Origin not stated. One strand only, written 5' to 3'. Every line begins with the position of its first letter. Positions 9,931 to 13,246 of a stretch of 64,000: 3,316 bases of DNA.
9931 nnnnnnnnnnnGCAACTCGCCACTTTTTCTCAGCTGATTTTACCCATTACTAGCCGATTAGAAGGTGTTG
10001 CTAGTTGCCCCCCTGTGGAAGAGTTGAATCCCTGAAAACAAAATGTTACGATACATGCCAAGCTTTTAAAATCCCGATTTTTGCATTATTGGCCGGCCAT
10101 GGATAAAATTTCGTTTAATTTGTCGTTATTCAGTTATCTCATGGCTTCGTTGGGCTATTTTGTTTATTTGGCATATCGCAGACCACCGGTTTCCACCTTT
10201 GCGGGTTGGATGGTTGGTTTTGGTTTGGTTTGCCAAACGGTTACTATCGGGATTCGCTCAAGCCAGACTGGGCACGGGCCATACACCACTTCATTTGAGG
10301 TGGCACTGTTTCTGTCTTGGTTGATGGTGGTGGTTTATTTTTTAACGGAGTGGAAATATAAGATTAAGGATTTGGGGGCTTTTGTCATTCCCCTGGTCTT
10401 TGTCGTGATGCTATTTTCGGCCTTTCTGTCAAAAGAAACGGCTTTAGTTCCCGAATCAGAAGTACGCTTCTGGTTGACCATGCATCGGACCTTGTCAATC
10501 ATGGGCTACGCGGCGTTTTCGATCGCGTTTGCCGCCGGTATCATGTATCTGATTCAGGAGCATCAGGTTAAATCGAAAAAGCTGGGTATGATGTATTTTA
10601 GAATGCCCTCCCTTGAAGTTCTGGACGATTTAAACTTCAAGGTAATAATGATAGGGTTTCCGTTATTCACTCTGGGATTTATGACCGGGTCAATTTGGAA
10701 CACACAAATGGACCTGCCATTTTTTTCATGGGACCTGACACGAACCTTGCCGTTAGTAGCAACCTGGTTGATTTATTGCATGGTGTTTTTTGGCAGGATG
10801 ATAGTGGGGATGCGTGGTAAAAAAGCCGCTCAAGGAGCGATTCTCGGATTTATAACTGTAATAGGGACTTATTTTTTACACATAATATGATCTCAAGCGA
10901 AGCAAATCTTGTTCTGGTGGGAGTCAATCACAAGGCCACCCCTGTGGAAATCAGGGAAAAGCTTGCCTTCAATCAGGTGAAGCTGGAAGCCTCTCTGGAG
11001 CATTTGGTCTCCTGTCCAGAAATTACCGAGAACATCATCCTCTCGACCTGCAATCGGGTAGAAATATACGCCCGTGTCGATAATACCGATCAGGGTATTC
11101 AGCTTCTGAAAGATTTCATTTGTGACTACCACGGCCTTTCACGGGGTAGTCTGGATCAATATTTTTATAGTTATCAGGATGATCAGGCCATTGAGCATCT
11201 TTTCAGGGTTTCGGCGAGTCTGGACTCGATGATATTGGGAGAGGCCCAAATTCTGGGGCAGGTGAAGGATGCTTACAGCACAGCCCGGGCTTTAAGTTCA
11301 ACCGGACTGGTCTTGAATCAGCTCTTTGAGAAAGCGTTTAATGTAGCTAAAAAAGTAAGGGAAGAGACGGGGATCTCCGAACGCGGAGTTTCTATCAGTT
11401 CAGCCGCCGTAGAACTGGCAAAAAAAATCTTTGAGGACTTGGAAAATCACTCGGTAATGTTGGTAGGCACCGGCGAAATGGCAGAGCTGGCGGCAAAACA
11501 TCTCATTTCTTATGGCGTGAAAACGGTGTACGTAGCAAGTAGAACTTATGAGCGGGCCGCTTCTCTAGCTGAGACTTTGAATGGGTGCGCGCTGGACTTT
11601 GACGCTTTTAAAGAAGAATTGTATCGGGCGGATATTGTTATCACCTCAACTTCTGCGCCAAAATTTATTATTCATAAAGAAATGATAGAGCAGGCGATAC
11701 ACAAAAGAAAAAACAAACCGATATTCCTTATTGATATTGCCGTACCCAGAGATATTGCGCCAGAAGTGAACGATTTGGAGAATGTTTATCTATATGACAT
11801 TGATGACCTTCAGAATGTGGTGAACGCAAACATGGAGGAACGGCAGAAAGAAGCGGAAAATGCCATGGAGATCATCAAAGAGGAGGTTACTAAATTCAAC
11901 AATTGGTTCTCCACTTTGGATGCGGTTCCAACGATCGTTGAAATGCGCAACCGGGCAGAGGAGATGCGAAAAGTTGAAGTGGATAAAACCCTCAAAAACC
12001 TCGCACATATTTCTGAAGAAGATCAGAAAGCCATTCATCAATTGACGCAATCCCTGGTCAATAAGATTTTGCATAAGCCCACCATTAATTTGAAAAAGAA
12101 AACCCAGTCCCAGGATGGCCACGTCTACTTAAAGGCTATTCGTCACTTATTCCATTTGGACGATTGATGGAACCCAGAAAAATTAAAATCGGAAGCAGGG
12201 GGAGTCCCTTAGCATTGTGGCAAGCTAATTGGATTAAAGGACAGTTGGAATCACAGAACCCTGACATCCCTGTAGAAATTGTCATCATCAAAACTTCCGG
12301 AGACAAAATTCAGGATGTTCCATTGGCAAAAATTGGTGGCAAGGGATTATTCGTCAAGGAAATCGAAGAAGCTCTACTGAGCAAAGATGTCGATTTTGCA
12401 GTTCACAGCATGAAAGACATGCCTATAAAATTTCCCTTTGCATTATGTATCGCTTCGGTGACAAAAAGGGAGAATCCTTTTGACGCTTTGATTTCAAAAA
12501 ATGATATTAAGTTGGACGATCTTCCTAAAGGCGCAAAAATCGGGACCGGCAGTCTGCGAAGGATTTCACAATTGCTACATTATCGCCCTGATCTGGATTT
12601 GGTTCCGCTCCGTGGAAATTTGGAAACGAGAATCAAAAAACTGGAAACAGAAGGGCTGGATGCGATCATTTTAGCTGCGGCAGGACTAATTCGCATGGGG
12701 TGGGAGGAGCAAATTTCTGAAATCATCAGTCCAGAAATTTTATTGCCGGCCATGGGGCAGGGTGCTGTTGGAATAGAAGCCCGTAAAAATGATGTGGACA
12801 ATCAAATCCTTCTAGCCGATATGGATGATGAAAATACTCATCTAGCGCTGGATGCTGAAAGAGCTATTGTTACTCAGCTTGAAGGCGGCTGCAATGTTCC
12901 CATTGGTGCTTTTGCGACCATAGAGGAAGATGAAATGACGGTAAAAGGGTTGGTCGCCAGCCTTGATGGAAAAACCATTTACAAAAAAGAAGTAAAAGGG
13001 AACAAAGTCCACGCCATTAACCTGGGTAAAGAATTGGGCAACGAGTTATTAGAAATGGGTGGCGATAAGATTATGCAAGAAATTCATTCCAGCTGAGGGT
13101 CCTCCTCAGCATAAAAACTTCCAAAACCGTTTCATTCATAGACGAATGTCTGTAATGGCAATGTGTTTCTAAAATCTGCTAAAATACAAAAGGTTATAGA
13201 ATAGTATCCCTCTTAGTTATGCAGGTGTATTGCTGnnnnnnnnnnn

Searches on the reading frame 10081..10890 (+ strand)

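Call 35: search_protein_families(library=pfam, proteins=[window:10081-10890:+], max_evalue=0.00001)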
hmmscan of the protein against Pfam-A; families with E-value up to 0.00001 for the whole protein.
window:10081-10890:+ (269 aa): 1 family
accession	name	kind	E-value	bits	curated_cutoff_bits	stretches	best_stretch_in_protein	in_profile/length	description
PF01578.25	Cytochrom_C_asm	-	4.8e-27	95.4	29.9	1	72-265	5-202/212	Cytochrome C assembly protein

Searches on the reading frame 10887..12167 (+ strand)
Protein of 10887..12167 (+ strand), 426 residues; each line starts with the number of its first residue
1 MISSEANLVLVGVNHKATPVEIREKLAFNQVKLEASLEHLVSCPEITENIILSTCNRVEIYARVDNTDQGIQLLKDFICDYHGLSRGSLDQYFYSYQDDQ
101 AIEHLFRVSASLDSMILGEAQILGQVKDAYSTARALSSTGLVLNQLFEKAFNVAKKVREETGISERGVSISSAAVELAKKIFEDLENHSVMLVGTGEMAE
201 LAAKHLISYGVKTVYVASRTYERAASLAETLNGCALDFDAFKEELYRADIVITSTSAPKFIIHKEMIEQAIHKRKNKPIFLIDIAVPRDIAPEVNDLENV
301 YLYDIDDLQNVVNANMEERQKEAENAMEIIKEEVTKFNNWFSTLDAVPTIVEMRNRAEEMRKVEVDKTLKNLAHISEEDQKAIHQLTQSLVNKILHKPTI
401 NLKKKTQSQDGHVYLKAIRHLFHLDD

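Call 35: search_protein_families(library=pfam, proteins=[window:10887-12167:+], max_evalue=0.00001)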
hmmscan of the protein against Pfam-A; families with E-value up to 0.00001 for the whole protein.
window:10887-12167:+ (426 aa): 5 families
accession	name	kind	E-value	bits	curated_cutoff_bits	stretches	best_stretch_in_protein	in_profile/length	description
PF05201.20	GlutR_N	-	6.4e-55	185.5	27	1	11-161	1-151/151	Glutamyl-tRNAGlu reductase, N-terminal domain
PF01488.26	Shikimate_DH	-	3.2e-47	160.5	24.3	1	176-311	1-138/138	Shikimate / quinate 5-dehydrogenase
PF00745.25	GlutR_dimer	-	1.6e-30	105.8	22.9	1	326-424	2-99/99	Glutamyl-tRNAGlu reductase, dimerisation domain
PF03807.23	F420_oxidored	-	9.6e-07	29.8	21.6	1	190-286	2-93/94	NADP oxidoreductase coenzyme F420-dependent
PF13241.12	NAD_binding_7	-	3.1e-06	28.1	22.1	1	181-275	1-85/104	Putative NAD(P)-binding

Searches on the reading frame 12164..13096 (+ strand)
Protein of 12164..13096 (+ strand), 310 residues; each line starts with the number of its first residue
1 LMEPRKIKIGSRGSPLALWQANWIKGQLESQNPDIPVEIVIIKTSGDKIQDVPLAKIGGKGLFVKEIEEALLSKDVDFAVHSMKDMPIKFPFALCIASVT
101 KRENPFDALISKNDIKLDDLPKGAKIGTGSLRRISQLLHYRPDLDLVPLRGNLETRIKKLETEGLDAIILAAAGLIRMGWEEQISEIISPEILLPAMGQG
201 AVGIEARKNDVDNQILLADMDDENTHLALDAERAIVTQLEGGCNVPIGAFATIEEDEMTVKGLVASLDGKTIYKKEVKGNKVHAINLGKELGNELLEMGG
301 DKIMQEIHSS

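Call 35: search_protein_families(library=pfam, proteins=[window:12164-13096:+], max_evalue=0.00001)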
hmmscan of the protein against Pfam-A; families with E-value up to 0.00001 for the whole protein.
window:12164-13096:+ (310 aa): 2 families
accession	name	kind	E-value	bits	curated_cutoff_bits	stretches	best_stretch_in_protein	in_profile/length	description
PF01379.25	Porphobil_deam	-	6.6e-84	281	22.1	1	7-211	1-203/207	Porphobilinogen deaminase, dipyromethane cofactor binding domain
PF03900.20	Porphobil_deamC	-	3.5e-18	66.2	26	1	229-296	4-73/74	Porphobilinogen deaminase, C-terminal domain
